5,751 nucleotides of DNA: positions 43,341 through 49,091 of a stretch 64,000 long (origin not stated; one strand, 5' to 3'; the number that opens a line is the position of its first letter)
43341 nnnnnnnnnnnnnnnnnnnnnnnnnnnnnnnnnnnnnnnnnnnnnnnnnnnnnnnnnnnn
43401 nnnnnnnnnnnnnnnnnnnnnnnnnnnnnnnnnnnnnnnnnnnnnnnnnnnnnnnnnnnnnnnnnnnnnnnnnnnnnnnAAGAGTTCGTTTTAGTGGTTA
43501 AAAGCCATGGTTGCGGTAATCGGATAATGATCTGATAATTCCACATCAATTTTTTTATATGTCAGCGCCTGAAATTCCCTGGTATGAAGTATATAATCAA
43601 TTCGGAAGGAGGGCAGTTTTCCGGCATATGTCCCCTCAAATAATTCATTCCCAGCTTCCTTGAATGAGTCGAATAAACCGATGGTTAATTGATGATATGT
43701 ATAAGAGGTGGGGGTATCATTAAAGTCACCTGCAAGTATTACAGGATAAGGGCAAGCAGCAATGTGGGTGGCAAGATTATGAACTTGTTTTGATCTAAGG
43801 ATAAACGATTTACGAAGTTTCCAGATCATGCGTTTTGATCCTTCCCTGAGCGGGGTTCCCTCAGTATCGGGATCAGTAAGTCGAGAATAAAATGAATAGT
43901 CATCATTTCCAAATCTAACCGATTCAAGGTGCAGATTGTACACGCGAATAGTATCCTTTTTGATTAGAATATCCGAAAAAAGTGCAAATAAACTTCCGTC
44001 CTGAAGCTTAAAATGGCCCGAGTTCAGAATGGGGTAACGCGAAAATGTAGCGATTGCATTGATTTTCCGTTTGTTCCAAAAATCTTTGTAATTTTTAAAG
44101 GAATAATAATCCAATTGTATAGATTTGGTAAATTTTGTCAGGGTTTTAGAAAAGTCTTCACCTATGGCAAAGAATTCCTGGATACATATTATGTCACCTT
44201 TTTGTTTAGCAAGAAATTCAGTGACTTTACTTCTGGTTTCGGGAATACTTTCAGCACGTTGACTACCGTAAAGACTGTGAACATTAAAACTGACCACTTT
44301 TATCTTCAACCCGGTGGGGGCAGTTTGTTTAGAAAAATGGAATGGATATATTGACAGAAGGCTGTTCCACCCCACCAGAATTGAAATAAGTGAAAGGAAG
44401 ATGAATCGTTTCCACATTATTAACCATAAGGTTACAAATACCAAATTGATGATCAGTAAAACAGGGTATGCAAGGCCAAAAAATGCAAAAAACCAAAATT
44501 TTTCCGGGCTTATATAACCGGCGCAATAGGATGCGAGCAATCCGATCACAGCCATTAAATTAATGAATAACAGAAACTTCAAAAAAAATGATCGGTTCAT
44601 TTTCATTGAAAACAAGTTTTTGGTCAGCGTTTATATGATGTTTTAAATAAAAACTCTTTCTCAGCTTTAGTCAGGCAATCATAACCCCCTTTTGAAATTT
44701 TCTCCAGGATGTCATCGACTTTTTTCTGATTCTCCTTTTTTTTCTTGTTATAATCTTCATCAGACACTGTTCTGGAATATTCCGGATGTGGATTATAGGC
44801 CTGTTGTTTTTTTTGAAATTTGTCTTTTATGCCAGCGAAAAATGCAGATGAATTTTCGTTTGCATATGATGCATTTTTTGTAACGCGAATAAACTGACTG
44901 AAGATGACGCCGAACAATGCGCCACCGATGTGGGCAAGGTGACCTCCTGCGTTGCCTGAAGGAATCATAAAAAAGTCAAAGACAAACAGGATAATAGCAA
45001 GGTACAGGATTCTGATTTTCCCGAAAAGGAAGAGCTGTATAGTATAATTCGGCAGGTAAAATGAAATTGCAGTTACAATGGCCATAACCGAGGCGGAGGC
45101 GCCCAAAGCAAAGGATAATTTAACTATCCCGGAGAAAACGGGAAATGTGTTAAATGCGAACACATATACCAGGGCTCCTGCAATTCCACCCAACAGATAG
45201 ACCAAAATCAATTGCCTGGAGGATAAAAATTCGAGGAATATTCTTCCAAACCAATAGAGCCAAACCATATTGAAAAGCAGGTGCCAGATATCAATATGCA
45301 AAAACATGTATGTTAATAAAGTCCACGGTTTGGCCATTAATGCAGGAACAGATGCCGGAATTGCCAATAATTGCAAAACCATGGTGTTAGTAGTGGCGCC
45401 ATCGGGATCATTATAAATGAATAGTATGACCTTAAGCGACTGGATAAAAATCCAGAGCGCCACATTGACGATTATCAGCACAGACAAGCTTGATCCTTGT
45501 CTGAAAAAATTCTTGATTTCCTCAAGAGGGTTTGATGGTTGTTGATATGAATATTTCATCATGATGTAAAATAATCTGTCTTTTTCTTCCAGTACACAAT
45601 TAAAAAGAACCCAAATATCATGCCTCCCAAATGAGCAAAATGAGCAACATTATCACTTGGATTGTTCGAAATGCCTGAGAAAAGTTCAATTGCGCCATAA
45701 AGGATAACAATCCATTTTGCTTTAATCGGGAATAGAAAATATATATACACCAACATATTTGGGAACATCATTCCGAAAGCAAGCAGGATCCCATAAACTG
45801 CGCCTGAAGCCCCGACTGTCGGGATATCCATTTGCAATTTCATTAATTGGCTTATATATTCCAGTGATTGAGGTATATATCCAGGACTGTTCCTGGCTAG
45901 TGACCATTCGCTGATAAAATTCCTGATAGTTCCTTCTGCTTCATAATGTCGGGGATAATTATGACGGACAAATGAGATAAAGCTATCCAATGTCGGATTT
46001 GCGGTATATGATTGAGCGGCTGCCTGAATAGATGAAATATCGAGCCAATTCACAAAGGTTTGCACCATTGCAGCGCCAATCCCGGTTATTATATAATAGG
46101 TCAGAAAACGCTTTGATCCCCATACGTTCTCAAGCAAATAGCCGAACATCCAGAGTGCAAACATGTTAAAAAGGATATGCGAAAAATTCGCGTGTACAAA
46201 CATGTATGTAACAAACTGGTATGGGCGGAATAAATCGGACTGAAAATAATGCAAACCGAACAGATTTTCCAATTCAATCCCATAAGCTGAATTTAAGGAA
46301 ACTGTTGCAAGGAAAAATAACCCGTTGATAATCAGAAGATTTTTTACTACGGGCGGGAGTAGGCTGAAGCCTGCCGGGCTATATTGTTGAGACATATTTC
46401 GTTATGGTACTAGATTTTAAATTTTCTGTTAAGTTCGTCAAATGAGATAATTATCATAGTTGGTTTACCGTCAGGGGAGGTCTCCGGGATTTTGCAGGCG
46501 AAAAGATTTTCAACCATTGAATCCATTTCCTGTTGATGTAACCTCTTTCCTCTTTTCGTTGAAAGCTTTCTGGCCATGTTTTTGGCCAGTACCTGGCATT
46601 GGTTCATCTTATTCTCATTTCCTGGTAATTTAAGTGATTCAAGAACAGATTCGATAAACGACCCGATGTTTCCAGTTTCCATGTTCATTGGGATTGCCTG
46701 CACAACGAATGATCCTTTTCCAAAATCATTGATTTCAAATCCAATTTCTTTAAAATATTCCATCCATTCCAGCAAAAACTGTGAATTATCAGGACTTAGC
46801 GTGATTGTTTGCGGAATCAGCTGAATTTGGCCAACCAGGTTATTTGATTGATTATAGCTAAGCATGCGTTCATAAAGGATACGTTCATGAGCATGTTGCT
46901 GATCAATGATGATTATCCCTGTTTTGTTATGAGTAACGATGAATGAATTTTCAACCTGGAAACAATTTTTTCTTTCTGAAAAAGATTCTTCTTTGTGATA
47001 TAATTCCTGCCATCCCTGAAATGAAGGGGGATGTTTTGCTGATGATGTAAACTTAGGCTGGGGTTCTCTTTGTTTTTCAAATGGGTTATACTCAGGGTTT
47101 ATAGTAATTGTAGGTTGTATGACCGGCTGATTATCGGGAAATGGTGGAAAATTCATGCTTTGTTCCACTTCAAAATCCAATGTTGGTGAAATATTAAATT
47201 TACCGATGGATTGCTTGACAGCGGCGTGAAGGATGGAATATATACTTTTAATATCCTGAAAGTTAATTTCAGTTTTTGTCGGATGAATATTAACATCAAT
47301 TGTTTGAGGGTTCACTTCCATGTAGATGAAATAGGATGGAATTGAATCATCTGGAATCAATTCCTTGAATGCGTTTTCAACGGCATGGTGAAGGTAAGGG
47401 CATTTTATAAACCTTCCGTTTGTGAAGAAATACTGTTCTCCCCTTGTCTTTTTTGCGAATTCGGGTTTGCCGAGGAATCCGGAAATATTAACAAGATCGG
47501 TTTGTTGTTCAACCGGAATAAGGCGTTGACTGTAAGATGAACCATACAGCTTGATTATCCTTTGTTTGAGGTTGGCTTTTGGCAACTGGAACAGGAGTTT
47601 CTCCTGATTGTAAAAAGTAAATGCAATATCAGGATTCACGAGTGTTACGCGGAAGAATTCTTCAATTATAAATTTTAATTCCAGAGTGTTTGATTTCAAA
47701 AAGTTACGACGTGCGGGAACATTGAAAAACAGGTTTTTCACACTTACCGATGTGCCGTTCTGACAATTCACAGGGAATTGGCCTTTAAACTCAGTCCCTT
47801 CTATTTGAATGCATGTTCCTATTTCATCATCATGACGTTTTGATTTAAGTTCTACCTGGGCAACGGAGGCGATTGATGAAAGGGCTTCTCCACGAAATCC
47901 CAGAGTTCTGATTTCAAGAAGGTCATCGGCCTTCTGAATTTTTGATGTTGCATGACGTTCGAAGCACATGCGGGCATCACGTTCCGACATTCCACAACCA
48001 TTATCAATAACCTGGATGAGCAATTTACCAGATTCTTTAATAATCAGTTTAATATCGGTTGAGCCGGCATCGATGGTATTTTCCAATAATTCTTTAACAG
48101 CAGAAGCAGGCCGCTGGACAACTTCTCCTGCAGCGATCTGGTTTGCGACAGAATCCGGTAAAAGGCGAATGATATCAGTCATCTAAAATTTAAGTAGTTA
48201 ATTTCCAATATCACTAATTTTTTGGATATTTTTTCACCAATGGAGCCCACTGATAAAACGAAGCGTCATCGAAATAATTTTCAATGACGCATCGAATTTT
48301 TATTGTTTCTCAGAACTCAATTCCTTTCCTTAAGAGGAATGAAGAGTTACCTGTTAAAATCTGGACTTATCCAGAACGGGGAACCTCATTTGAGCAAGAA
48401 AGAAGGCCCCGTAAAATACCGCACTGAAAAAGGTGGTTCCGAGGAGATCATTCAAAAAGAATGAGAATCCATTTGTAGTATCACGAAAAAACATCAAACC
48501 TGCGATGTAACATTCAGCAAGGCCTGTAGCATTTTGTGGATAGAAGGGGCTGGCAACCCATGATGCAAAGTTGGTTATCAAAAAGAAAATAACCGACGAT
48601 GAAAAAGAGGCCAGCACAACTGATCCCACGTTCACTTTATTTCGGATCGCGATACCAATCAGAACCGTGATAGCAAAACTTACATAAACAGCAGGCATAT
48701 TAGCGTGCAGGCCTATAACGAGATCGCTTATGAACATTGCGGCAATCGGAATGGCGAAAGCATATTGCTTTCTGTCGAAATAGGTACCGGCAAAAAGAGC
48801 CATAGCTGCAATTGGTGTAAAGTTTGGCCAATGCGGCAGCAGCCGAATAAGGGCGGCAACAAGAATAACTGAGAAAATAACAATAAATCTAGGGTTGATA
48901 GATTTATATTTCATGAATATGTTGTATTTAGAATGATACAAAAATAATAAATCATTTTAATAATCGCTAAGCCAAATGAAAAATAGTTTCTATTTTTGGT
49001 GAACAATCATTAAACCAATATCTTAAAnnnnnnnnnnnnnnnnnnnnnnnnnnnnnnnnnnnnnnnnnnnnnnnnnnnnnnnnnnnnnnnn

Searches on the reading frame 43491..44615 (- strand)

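Call 6: search_protein_families(library=pfam, proteins=[window:43491-44615:-], max_evalue=0.01)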
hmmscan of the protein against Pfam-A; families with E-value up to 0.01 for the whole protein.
window:43491-44615:- (374 aa): 2 families
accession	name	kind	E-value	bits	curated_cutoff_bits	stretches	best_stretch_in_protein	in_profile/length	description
PF03372.29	Exo_endo_phos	-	2.6e-18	67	24.5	1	108-363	1-225/225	Endonuclease/Exonuclease/phosphatase family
PF22669.2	Exo_endo_phos2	-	0.0045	17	27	0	330-368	243-287/288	Endonuclease/Exonuclease/phosphatase family 2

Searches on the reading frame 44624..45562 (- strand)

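Call 6: search_protein_families(library=pfam, proteins=[window:44624-45562:-], max_evalue=0.01)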
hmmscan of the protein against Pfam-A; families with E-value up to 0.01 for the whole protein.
window:44624-45562:- (312 aa): 2 families
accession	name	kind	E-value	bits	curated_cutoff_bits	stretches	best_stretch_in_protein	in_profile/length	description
PF01694.28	Rhomboid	-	2.2e-22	80.3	22.6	1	78-223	3-138/143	Rhomboid domain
PF20216.3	DUF6576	-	4.5e-11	43.1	27.3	1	268-305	4-41/47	Family of unknown function (DUF6576)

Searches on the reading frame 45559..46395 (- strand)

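Call 6: search_protein_families(library=pfam, proteins=[window:45559-46395:-], max_evalue=0.01)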
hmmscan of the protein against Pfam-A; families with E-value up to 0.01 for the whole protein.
window:45559-46395:- (278 aa): 2 families
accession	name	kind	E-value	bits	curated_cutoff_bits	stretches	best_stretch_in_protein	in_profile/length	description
PF01694.28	Rhomboid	-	1.4e-28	100.4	22.6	2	58-116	4-62/143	Rhomboid domain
PF08551.15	DUF1751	-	1.1e-08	35.9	22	1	55-119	5-69/99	Eukaryotic integral membrane protein (DUF1751)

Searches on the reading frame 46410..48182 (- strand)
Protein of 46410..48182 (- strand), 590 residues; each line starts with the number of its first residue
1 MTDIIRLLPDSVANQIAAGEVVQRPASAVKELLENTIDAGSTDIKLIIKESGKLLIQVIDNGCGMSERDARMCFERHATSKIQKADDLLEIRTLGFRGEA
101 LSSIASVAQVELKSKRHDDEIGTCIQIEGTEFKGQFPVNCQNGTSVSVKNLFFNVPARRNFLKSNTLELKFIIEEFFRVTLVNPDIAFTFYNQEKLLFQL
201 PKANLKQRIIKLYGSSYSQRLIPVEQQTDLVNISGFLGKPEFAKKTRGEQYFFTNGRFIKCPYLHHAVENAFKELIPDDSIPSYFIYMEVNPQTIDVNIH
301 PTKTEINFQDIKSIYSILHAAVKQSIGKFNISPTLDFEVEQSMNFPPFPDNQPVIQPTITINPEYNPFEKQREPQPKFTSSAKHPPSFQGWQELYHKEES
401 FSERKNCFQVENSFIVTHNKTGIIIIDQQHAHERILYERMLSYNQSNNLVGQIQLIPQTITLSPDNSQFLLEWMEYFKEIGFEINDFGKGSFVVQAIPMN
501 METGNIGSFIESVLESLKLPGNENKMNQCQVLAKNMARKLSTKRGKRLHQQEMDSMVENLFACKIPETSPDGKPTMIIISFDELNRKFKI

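Call 6: search_protein_families(library=pfam, proteins=[window:46410-48182:-], max_evalue=0.01)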
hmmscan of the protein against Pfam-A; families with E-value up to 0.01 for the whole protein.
window:46410-48182:- (590 aa): 4 families
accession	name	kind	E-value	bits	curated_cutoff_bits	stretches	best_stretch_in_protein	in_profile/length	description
PF01119.25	DNA_mis_repair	-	1.7e-34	118.4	26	1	209-325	1-117/119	DNA mismatch repair protein, C-terminal domain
PF08676.16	MutL_C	-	6.8e-29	100.8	25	1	408-548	2-142/142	MutL C terminal dimerisation domain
PF13589.12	HATPase_c_3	-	3.3e-10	40.6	25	1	26-128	4-106/137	Histidine kinase-, DNA gyrase B-, and HSP90-like ATPase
PF02518.31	HATPase_c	-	7e-08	33.3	26.4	1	24-83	5-64/111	Histidine kinase-, DNA gyrase B-, and HSP90-like ATPase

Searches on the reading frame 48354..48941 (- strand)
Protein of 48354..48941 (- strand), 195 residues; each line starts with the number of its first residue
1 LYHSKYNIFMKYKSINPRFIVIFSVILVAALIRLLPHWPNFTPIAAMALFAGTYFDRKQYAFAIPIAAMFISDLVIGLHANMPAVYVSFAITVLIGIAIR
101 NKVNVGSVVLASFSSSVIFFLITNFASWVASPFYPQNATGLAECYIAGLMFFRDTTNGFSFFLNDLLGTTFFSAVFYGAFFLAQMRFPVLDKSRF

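Call 6: search_protein_families(library=pfam, proteins=[window:48354-48941:-], max_evalue=0.01)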
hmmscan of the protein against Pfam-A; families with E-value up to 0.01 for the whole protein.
window:48354-48941:- (195 aa): 1 family
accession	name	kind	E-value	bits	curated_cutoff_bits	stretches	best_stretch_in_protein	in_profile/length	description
PF20221.3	DUF6580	-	2e-52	178.1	27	1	14-189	2-161/162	Family of unknown function (DUF6580)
